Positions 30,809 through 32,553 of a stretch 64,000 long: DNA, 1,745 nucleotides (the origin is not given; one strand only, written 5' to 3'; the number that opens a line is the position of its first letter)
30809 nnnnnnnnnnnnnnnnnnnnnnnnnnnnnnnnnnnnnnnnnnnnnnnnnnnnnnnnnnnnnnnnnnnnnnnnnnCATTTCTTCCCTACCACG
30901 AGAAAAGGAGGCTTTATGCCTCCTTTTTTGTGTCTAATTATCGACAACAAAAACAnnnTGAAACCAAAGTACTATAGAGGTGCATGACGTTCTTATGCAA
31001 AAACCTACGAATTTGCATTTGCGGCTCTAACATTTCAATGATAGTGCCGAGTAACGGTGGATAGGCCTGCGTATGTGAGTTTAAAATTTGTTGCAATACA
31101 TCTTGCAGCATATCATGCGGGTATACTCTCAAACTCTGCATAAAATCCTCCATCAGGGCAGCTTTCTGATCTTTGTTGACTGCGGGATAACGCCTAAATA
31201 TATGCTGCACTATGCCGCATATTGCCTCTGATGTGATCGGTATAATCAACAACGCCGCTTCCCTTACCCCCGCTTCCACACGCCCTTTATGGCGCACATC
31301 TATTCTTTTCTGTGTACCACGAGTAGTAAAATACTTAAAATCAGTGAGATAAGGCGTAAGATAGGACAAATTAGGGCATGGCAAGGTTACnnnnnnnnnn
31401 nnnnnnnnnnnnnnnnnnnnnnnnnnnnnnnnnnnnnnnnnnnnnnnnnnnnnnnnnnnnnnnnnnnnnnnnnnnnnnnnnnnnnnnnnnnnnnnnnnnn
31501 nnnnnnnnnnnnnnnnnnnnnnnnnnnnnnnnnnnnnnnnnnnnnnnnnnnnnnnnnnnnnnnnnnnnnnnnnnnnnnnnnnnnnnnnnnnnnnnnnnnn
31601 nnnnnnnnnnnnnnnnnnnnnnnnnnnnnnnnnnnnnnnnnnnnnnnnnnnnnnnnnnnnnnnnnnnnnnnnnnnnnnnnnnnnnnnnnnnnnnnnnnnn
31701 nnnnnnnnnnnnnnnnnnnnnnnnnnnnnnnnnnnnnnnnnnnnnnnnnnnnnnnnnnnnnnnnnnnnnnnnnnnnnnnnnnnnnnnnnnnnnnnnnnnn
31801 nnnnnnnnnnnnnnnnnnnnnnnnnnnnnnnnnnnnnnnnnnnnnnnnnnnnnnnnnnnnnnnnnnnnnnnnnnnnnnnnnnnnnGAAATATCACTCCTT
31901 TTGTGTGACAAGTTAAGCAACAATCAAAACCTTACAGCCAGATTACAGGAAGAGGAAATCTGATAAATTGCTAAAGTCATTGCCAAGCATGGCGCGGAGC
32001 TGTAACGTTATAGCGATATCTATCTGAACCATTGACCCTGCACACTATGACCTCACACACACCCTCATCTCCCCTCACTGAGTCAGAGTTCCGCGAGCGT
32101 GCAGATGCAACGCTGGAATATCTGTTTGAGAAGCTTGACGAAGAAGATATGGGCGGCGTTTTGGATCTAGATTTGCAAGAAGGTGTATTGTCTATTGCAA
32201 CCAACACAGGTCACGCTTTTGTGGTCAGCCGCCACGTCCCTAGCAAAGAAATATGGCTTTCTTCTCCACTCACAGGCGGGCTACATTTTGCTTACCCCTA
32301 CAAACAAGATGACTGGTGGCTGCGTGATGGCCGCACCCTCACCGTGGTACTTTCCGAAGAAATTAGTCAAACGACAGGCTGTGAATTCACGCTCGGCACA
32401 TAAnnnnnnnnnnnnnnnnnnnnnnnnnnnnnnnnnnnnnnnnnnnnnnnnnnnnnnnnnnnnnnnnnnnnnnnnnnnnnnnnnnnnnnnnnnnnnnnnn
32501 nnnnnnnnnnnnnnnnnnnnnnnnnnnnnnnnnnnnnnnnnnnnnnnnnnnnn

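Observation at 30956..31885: Lone phage replication-initiator gene with internal iteron-like repeats; possible GTA run-off origin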

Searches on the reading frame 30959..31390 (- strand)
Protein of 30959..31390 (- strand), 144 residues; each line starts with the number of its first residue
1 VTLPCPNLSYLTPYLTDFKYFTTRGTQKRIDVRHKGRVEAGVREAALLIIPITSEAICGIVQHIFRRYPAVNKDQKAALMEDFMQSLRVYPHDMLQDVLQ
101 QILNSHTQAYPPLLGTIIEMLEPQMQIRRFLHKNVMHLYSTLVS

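Call 71: search_protein_families(library=pfam, alignment_id=A5, max_evalue=1)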
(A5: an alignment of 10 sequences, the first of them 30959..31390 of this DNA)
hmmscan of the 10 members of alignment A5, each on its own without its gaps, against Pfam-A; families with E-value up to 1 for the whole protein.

A. member 1, window:30959-31390:- (144 aa): 1 family
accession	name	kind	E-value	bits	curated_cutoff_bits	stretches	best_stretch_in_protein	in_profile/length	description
PF17722.6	IFTAP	-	0.17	12.3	29.3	1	85-121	6-43/234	Intraflagellar transport-associated protein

B. families by the number of members that match (of 10 scanned): 9 families
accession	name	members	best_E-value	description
PF08676.16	MutL_C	1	0.052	MutL C terminal dimerisation domain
PF11417.13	Inhibitor_G39P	1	0.054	Loader and inhibitor of phage G40P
PF19314.4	DUF5917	1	0.076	Family of unknown function (DUF5917)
PF19269.4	Anticodon_2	1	0.11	Anticodon binding domain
PF04882.17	Peroxin-3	1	0.14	Peroxin-3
PF19969.4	VMAP-M8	1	0.14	vWA-MoxR associated protein middle region (VMAP-M) 8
PF17918.6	TetR_C_15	1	0.15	Tetracyclin repressor-like, C-terminal domain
PF17722.6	IFTAP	1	0.17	Intraflagellar transport-associated protein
PF03613.19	EIID-AGA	1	0.36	PTS system mannose/fructose/sorbose family IID component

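Call 75: predict_structure(alignment_id=A5)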
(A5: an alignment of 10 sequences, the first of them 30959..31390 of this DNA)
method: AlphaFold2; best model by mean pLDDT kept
length: 144 residues; sequences in the alignment: 10
mean_pLDDT: 93.1   pTM: 0.81
mean pLDDT of the five models: 93.1, 92.0, 90.5, 88.2, 87.9
residues with pLDDT >= 90: 125; 70-90: 16; 50-70: 3; < 50: 0
segments of 3 or more residues with pLDDT < 50: none
pLDDT, mean of each block of 10 residues (from residue 1): 81 91 84 96 96 97 94 94 98 95 92 96 96 95 90
secondary structure, 60 per line:
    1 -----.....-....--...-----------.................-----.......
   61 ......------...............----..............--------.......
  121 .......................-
elements in order: H6-10 H12-15 H32-48 H54-66 H73-87 H92-105 H114-143

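Call 77: fold_search(model_id=the predicted structure, library=pdb)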
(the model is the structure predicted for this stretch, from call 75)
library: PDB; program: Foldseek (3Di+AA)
matches with E <= 10: 144; with E <= 0.001: 0
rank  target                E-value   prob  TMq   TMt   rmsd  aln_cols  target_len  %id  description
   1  8gyz_B                7.1e-01  0.11  0.21  0.15  21.2       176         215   15  Crystal structure of transcription factor TGA7 from Arabidopsis (released 2022-11-30)
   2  7xiv_B                1.0e+00  0.15  0.22  0.25  16.1       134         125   16  Structural insight into the interactions between Lloviu virus VP30 and nucleoprotein (released 2022-06-29)
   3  8gyz_A                1.0e+00  0.08  0.20  0.15  20.7       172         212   12  Crystal structure of transcription factor TGA7 from Arabidopsis (released 2022-11-30)
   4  2kvp_MODEL_1_A        1.2e+00  0.08  0.23  0.20  16.4       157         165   11  Solution Structure of the R10 Domain of Talin (released 2010-05-05)
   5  2kk1_MODEL_1_A        1.3e+00  0.08  0.20  0.21  19.4       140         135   14  Solution structure of C-terminal Domain of Tyrosine-protein kinase ABL2 from Homo sapiens, Northeast Structura (released 2009-08-11)
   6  9eri_A                1.4e+00  0.08  0.17  0.14  14.4       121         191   19  Cryo-EM structure of sodium pumping Rnf complex from Acetobacterium woodii bound to NADH (released 2025-03-05)
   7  7utj_G                1.5e+00  0.13  0.23  0.22  16.8       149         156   13  Cryogenic electron microscopy 3D map of F-actin bound by human dimeric alpha-catenin (released 2023-03-08)
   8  7nao_c                1.5e+00  0.08  0.24  0.19  22.1       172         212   12  Human PA28-20S proteasome complex (released 2022-11-02)
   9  5mx5_N                1.6e+00  0.08  0.22  0.17  21.2       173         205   10  Mouse PA28alpha-beta (released 2017-09-13)
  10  5msj_E                1.7e+00  0.08  0.21  0.18  21.6       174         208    9  Mouse PA28alpha (released 2017-09-13)
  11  8ubg_A                1.9e+00  0.09  0.23  0.17  19.1       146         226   13  DpHF19 filament (released 2024-04-10)
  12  9uxh_E                1.9e+00  0.07  0.21  0.14  17.6       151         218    9  type II Lamassu, LmuACB with DNA (released 2026-03-25)
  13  8j2w_A                2.1e+00  0.10  0.23  0.13  14.1       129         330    9  Saccharothrix syringae photocobilins protein, dark state (released 2024-04-10)
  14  8j2w_B                2.1e+00  0.07  0.20  0.11  14.9       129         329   12  Saccharothrix syringae photocobilins protein, dark state (released 2024-04-10)
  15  5msj_a                2.1e+00  0.06  0.21  0.17  22.6       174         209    9  Mouse PA28alpha (released 2017-09-13)
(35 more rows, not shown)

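Call 108: search_protein_representatives(alignment_id=A5)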
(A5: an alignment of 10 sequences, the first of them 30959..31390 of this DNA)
Query: 10 sequences, 140 profile positions. Proteins with E-value up to 0.001 (for the whole library): 397; up to 1e-10: 36; up to 1e-30: 12. The best 150 are listed.
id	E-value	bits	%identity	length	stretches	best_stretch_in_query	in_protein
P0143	1.1e-47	178.0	-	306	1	3-139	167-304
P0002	2.2e-43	164.0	-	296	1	2-136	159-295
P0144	1.1e-42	161.7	-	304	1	3-139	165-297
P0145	1.7e-41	157.9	-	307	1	3-139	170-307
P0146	2.3e-41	157.5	-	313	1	2-137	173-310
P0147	6.7e-39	149.5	-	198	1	2-137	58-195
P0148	8.1e-39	149.2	-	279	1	3-137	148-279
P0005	1.6e-35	138.5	-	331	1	6-137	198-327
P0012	1.2e-33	132.4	-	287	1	3-139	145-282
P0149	6.2e-33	130.2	-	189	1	4-139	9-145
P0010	3.4e-32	127.8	-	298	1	3-138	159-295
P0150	5.1e-31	124.0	-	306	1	5-138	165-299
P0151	1.6e-30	122.4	-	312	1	3-139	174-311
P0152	1.9e-28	115.6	-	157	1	8-137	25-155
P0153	7.7e-28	113.7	-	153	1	3-139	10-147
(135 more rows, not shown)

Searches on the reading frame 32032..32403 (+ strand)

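Call 10: search_protein_families(library=pfam, proteins=[window:32032-32403:+], max_evalue=0.001)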
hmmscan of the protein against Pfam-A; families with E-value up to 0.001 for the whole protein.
window:32032-32403:+ (123 aa): 1 family
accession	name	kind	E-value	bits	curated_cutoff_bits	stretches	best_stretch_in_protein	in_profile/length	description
PF01491.21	Frataxin_Cyay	-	8.4e-23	81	21.3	1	15-118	1-106/107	Frataxin-like domain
